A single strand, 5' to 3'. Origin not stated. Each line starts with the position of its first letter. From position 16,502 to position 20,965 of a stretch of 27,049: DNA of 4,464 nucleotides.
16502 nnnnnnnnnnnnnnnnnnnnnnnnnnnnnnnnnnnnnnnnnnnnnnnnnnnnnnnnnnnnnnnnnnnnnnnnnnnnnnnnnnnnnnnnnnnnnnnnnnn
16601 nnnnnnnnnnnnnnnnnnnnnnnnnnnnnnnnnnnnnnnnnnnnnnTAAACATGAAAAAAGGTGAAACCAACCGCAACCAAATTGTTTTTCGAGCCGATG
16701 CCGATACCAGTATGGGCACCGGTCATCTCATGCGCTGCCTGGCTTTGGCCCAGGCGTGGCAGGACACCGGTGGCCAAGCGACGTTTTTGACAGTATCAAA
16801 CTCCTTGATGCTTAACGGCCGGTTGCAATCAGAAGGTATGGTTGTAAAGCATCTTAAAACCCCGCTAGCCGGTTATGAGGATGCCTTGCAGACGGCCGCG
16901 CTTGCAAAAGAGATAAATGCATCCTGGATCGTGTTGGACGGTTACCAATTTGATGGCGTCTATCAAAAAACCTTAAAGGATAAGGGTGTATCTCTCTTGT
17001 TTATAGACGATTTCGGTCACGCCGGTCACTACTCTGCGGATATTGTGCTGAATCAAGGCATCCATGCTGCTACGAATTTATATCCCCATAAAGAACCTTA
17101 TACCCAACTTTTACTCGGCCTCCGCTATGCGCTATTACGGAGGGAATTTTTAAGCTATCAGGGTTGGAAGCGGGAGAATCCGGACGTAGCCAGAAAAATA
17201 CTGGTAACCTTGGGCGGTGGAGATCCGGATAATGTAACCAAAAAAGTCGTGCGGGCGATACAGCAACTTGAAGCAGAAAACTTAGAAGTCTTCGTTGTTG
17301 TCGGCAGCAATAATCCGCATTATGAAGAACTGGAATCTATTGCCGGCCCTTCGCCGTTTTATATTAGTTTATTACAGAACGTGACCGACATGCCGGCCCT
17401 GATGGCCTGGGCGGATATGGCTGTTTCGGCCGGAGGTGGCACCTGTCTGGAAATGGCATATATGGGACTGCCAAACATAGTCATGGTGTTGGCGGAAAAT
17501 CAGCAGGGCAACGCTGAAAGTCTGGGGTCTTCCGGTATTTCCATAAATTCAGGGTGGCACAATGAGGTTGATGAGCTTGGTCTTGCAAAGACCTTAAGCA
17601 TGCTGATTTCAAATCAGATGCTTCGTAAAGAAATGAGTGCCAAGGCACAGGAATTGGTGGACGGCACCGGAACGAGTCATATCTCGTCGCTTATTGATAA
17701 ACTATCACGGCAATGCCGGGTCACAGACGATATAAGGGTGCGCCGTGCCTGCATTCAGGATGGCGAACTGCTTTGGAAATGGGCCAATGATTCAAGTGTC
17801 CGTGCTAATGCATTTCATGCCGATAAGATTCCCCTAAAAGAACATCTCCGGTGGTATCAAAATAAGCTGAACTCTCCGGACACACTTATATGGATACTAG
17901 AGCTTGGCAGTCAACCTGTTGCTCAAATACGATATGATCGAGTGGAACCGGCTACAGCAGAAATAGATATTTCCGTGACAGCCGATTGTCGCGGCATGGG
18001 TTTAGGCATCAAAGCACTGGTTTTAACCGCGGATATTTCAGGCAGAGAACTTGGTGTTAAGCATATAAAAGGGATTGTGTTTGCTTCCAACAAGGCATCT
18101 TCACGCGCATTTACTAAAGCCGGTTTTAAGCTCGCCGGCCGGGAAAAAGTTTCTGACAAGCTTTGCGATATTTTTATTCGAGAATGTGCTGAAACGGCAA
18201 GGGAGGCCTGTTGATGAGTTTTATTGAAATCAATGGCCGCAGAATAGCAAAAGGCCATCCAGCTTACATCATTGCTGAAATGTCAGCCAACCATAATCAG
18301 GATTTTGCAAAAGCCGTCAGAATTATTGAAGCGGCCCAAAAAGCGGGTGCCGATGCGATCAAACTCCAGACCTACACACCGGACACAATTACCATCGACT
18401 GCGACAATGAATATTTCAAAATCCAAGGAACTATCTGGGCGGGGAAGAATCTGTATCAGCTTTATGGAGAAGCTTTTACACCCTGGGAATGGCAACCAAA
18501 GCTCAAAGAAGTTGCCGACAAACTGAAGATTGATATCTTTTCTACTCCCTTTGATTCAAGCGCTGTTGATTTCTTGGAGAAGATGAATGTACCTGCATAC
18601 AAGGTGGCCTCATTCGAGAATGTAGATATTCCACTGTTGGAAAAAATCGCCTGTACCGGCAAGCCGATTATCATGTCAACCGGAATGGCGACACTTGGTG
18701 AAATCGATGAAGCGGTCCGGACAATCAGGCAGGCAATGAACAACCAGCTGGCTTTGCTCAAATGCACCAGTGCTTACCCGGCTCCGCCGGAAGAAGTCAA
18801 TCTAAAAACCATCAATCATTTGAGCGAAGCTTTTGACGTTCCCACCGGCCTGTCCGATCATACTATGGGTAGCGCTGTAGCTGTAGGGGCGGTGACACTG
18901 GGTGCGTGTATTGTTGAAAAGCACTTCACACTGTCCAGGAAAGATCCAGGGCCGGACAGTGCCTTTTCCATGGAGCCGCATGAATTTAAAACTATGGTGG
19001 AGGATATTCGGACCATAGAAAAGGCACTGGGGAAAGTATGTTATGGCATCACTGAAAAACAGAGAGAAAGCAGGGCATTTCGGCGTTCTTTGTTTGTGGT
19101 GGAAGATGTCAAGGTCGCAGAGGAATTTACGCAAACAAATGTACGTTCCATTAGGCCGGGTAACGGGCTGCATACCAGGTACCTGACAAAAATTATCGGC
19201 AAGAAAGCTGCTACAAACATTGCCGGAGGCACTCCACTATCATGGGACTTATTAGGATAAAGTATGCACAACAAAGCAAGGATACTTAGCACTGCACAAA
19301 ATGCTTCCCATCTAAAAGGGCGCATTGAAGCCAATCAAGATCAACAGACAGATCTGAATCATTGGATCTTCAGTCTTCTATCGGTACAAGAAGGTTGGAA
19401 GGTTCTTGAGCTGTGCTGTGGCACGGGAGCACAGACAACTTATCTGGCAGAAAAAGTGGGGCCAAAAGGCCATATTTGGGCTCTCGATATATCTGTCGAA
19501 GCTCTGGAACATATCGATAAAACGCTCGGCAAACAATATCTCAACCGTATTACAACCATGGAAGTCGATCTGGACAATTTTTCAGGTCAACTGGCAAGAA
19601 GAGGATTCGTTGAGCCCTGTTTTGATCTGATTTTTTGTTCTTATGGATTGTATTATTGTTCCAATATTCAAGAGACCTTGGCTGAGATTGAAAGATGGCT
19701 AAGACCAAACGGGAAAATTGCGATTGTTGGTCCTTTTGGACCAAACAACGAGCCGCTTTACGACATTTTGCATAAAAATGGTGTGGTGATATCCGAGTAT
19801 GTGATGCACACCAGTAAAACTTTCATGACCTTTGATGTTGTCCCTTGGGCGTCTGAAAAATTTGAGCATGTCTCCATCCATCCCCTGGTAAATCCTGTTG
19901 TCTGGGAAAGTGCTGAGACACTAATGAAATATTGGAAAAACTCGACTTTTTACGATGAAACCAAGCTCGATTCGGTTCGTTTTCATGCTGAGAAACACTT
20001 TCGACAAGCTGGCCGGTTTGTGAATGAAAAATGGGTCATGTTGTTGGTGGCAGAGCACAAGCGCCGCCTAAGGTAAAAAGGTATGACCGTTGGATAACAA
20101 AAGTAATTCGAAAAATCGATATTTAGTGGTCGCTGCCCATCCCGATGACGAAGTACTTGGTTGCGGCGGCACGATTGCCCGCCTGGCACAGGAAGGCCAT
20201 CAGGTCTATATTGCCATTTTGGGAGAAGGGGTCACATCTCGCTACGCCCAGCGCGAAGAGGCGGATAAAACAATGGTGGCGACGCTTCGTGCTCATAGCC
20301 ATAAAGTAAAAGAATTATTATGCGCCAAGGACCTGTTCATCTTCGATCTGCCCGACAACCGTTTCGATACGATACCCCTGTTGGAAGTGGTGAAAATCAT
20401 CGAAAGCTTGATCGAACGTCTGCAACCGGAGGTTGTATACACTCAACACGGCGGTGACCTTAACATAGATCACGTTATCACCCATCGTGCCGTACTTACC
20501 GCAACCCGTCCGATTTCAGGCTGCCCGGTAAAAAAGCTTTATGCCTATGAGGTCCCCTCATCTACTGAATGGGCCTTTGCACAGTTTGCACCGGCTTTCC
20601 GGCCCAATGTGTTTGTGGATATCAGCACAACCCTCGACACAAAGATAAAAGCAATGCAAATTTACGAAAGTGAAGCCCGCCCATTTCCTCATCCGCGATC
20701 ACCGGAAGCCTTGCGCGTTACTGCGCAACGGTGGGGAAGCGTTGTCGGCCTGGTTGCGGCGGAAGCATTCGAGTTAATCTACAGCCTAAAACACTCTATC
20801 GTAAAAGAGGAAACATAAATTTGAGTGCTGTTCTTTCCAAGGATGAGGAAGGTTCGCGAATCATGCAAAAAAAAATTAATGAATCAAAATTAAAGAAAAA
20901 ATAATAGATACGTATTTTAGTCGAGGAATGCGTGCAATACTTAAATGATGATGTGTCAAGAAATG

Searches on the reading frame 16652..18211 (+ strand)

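Call 10: search_protein_families(library=pfam, proteins=[window:16652-18211:+], max_evalue=0.001)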
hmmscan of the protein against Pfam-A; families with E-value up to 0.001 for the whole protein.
window:16652-18211:+ (520 aa): 4 families
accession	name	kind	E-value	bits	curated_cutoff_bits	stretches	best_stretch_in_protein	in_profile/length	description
PF04101.22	Glyco_tran_28_C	-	1.6e-12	48.2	22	1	187-333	5-157/166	Glycosyltransferase family 28 C-terminal domain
PF13302.13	Acetyltransf_3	-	2.9e-10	41.4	25.4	1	362-493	3-138/138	Acetyltransferase (GNAT) domain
PF00583.31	Acetyltransf_1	-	2.7e-06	28.1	20.7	1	399-492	24-116/116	Acetyltransferase (GNAT) family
PF13692.12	Glyco_trans_1_4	-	9.3e-05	23.2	27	1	196-297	17-123/142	Glycosyl transferases group 1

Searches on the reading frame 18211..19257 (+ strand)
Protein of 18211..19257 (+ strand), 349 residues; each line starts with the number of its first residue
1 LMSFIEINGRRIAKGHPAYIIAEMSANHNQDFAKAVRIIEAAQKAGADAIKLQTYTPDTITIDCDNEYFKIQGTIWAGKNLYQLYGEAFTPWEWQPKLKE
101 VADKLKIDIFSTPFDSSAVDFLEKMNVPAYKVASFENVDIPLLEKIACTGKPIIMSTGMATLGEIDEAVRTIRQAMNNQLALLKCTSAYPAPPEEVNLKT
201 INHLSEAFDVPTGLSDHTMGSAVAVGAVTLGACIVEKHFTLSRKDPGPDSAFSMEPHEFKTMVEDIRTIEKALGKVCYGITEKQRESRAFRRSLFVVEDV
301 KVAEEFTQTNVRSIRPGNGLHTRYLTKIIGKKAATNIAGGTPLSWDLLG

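Call 10: search_protein_families(library=pfam, proteins=[window:18211-19257:+], max_evalue=0.001)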
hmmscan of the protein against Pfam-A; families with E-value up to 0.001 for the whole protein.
window:18211-19257:+ (349 aa): 2 families
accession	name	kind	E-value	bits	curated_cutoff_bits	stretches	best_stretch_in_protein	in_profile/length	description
PF03102.20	NeuB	-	1.6e-95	319.6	22.1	1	38-276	1-239/241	NeuB family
PF08666.17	SAF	-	9.2e-09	36.2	21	1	291-348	1-62/63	SAF domain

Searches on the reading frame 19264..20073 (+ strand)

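Call 10: search_protein_families(library=pfam, proteins=[window:19264-20073:+], max_evalue=0.001)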
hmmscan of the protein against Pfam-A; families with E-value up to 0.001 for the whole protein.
window:19264-20073:+ (270 aa): 11 families
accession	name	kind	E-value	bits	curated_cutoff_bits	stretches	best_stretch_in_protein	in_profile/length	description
PF13649.12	Methyltransf_25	-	2.2e-16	60.8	27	1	47-150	1-97/97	Methyltransferase domain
PF13847.12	Methyltransf_31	-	7.2e-16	58.6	27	1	44-155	4-110/145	Methyltransferase domain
PF08242.18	Methyltransf_12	-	2.8e-14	54.1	30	1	48-152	1-98/98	Methyltransferase domain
PF08241.18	Methyltransf_11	-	2e-13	51.2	21.2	1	48-154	1-95/95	Methyltransferase domain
PF01209.24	Ubie_methyltran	-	2.6e-13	50.3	20.1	1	35-155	39-152/233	ubiE/COQ5 methyltransferase family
PF13489.12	Methyltransf_23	-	1.1e-08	35.4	27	1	43-155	22-117/164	Methyltransferase domain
PF01189.24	Methyltr_RsmB-F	-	2.9e-07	30.8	27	1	38-112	3-77/199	16S rRNA methyltransferase RsmB/F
PF01728.25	FtsJ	-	6.9e-06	26.6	24.1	1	41-129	19-101/181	FtsJ-like methyltransferase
PF01135.25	PCMT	-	2.6e-05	24.6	20.3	1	35-100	65-130/210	Protein-L-isoaspartate(D-aspartate) O-methyltransferase (PCMT)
PF05175.20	MTS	-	0.00012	22.2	23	1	37-104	25-91/170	Methyltransferase small domain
PF10294.15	Methyltransf_16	-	0.00077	19.7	21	0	43-154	46-155/174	Lysine methyltransferase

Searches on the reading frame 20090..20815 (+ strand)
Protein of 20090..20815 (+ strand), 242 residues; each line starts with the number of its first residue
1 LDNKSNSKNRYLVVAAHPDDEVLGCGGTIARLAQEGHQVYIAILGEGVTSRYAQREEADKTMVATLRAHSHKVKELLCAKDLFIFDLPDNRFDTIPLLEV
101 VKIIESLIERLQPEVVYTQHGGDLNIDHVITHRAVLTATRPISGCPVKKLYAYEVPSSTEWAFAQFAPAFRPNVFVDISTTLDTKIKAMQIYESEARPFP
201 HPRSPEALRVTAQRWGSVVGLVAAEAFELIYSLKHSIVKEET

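Call 10: search_protein_families(library=pfam, proteins=[window:20090-20815:+], max_evalue=0.001)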
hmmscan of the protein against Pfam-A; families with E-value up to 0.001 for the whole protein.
window:20090-20815:+ (242 aa): 1 family
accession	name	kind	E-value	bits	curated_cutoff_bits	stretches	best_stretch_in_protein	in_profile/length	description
PF02585.22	PIG-L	-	1.7e-27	96.9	28.2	1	12-138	1-128/129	GlcNAc-PI de-N-acetylase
